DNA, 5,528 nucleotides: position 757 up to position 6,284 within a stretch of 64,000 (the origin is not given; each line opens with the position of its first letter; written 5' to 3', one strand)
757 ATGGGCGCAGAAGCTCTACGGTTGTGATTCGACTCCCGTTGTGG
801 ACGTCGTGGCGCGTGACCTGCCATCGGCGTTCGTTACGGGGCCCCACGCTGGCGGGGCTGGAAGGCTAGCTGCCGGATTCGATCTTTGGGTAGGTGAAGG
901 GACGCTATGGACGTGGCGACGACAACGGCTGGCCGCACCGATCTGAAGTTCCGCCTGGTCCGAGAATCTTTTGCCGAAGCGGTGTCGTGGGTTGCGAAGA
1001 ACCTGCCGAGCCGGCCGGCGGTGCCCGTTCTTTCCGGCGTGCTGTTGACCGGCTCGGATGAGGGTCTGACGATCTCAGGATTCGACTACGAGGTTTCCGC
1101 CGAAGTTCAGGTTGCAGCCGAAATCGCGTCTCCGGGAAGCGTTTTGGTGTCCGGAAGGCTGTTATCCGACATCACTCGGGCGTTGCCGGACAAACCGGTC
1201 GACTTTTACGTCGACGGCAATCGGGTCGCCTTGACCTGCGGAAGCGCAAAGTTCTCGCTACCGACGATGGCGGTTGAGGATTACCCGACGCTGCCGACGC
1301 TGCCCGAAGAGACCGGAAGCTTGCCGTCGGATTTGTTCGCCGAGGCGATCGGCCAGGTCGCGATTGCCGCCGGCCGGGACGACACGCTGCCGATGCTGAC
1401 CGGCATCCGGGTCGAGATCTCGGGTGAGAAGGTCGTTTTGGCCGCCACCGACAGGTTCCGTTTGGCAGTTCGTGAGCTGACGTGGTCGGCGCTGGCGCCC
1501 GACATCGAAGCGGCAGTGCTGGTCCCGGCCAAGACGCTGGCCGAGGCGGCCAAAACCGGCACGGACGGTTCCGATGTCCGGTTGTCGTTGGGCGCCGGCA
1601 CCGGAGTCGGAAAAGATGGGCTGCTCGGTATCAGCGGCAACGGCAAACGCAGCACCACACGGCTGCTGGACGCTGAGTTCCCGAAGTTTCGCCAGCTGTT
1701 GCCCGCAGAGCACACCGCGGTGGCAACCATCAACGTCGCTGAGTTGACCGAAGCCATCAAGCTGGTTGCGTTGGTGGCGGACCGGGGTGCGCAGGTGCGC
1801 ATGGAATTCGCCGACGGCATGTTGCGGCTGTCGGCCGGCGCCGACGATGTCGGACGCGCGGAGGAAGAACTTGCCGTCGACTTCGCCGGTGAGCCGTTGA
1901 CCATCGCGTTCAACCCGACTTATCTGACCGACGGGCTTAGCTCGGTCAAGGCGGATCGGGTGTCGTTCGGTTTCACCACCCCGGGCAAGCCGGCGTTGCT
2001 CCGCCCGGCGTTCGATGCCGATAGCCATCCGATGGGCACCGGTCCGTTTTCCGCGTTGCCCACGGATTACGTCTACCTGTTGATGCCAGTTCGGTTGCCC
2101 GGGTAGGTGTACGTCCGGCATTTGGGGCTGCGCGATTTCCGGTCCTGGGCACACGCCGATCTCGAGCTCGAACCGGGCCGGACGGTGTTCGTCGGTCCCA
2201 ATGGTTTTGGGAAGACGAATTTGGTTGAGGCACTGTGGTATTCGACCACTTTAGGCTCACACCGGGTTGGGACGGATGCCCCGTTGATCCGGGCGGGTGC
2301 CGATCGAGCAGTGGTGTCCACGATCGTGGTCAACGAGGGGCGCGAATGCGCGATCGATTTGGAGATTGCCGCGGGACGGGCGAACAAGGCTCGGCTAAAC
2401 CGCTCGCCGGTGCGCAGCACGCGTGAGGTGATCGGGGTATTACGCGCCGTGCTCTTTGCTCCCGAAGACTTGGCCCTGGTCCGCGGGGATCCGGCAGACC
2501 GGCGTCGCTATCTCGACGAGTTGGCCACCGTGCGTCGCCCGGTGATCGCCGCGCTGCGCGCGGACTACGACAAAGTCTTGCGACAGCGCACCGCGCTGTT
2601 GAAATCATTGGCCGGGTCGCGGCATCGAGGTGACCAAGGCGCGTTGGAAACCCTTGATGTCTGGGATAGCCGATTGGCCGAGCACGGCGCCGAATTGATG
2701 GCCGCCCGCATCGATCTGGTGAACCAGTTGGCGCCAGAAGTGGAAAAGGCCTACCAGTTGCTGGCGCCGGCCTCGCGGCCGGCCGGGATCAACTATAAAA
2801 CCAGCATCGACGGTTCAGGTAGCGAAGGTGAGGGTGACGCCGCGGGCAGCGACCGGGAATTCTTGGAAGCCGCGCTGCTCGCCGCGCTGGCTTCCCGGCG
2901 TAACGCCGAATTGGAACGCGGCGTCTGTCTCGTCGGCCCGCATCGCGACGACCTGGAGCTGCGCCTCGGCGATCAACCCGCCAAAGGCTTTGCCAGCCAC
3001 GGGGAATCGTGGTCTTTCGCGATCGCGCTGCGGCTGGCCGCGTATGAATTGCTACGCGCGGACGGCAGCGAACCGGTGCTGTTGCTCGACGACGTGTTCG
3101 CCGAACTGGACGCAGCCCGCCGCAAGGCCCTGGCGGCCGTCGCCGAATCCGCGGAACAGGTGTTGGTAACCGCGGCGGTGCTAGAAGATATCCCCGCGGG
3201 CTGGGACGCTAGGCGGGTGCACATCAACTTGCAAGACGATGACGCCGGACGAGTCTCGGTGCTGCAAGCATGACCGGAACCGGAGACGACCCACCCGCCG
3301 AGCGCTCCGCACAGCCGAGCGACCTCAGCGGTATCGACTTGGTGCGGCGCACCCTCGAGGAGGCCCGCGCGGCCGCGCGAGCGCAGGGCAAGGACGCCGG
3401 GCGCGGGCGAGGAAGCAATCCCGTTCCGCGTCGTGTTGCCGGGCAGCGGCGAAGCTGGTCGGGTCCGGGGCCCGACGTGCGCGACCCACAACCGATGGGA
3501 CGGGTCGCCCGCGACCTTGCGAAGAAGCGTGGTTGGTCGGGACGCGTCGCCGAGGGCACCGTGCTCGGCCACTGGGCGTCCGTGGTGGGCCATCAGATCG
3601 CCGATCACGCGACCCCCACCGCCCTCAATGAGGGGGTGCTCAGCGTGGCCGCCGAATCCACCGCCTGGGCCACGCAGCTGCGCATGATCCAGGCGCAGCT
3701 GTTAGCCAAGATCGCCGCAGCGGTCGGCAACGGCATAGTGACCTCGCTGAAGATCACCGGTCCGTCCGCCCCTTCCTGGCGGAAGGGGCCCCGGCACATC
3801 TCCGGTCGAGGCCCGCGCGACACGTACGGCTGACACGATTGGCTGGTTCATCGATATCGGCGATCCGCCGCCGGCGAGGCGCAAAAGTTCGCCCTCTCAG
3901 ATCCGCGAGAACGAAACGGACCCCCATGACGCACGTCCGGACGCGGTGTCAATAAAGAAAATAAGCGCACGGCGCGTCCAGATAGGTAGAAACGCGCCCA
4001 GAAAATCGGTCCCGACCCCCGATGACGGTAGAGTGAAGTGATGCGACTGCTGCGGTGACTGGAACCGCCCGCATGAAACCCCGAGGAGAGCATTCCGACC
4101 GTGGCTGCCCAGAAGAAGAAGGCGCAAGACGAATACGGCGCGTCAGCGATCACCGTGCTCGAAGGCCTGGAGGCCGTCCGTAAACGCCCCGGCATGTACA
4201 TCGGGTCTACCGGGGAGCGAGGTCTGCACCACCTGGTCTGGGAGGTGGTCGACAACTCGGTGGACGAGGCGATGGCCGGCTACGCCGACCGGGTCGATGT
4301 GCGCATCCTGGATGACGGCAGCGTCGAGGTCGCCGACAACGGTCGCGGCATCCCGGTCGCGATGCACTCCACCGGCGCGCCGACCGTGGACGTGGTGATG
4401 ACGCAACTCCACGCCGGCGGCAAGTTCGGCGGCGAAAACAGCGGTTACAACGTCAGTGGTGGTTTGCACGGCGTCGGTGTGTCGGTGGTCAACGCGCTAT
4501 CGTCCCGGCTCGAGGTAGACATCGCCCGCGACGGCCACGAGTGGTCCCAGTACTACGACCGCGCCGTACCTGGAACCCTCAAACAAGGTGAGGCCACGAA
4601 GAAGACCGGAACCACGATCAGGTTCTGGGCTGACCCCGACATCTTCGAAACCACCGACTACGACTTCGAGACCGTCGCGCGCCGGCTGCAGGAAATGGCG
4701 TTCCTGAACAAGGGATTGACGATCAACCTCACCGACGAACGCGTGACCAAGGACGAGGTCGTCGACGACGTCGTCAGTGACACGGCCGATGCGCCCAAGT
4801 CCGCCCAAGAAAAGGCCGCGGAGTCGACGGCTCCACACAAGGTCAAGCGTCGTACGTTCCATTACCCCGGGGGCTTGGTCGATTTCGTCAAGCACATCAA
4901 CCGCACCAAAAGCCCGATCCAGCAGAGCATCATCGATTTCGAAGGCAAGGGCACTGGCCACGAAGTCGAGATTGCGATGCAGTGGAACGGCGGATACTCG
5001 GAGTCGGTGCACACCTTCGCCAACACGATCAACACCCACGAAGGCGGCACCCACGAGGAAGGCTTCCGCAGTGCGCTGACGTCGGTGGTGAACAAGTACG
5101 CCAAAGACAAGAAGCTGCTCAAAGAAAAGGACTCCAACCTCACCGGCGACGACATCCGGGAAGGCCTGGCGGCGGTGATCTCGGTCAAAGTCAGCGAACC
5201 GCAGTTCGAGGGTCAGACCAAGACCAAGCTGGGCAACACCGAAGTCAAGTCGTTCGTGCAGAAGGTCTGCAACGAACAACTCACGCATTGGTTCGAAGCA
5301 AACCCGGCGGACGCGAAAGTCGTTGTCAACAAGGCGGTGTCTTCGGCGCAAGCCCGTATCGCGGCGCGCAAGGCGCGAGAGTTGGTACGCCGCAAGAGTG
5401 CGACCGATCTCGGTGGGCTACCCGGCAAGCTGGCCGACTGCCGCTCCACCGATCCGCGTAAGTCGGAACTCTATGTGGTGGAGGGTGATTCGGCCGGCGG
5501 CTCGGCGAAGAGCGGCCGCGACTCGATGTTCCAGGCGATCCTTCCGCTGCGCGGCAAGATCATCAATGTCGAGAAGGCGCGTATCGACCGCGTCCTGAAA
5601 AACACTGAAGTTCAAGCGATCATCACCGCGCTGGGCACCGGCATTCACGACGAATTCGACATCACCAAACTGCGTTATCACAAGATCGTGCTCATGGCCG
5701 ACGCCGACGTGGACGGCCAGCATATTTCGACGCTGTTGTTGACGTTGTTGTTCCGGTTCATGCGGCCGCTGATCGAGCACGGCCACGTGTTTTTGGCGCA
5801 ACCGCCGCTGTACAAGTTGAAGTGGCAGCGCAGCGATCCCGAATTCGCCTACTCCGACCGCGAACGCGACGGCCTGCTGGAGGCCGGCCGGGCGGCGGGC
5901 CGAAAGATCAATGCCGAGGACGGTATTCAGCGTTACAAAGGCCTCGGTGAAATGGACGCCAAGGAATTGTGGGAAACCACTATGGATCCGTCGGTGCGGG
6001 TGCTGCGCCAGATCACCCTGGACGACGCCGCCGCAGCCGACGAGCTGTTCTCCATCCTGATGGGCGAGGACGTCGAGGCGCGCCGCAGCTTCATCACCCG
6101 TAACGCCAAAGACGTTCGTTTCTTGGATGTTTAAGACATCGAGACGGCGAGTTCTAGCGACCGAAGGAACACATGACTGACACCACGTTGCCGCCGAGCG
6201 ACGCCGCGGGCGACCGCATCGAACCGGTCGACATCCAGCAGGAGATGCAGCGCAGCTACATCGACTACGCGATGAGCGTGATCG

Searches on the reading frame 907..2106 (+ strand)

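Call 63: search_protein_families(library=pfam, proteins=[window:907-2106:+], max_evalue=0.00001)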
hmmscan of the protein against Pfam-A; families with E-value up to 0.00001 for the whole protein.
window:907-2106:+ (399 aa): 3 families
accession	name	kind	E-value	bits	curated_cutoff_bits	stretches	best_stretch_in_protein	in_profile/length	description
PF00712.24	DNA_pol3_beta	-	2.9e-48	163.4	24.4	1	13-130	1-120/120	DNA polymerase III beta subunit, N-terminal domain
PF02767.21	DNA_pol3_beta_2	-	4e-36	124.3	27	1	139-260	2-116/116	DNA polymerase III beta subunit, central domain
PF02768.20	DNA_pol3_beta_3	-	5.8e-36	123.4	27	1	262-374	1-114/121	DNA polymerase III beta subunit, C-terminal domain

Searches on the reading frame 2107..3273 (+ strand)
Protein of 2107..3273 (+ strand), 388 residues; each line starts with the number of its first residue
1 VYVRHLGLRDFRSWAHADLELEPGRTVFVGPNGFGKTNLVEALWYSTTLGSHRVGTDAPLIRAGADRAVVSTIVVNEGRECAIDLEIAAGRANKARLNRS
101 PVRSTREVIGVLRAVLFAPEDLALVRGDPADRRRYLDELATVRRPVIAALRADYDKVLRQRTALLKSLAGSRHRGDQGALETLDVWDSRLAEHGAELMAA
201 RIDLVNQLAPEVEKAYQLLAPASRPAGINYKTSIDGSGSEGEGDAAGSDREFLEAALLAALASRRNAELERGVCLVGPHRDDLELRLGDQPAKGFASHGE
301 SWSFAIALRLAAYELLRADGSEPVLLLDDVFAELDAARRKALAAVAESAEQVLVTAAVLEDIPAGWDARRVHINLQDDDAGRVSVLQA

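Call 63: search_protein_families(library=pfam, proteins=[window:2107-3273:+], max_evalue=0.00001)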
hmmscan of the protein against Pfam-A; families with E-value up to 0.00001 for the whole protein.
window:2107-3273:+ (388 aa): 4 families
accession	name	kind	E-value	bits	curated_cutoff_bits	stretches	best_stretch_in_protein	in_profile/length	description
PF02463.25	SMC_N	-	1.5e-19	70.8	40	1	2-356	1-196/220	RecF/RecN/SMC N terminal domain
PF13476.12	AAA_23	-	2.1e-09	38.7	27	1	6-86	2-78/201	AAA domain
PF13175.12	AAA_15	-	1.2e-06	28.8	32.1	1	1-45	1-45/374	AAA ATPase domain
PF13304.12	AAA_21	-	4.6e-06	27.3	27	0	26-45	2-21/304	AAA domain, putative AbiEii toxin, Type IV TA system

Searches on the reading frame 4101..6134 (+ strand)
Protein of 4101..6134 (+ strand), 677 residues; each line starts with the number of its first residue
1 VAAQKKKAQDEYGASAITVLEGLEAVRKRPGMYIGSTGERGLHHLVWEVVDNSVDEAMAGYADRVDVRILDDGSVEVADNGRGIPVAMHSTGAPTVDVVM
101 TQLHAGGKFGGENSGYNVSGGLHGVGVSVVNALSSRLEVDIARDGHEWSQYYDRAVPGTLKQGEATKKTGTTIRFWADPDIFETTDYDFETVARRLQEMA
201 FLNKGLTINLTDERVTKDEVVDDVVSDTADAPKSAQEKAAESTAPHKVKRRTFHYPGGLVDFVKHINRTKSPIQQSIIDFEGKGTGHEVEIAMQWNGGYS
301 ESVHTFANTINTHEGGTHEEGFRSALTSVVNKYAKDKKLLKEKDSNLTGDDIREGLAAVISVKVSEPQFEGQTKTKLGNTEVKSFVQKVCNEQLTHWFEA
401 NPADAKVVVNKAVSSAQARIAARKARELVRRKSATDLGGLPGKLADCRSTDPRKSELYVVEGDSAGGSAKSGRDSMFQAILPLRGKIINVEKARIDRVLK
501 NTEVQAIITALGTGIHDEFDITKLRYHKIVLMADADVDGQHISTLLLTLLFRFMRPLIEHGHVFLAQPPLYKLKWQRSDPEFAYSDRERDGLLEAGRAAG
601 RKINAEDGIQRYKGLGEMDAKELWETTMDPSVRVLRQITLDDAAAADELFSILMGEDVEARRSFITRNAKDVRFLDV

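Call 63: search_protein_families(library=pfam, proteins=[window:4101-6134:+], max_evalue=0.00001)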
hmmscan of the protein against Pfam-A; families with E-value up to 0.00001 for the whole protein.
window:4101-6134:+ (677 aa): 4 families
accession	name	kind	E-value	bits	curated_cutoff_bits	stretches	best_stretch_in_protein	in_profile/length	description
PF00204.31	DNA_gyraseB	-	1.1e-63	214.3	27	1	258-427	1-172/173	DNA gyrase B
PF00986.26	DNA_gyraseB_C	-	9.9e-27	93.3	29.8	1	609-665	6-62/63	DNA gyrase B subunit, carboxyl terminus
PF01751.28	Toprim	-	1.2e-17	64.3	23.1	1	456-567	1-95/96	Toprim domain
PF02518.31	HATPase_c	-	3.3e-16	60.1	26.4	1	39-178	3-108/111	Histidine kinase-, DNA gyrase B-, and HSP90-like ATPase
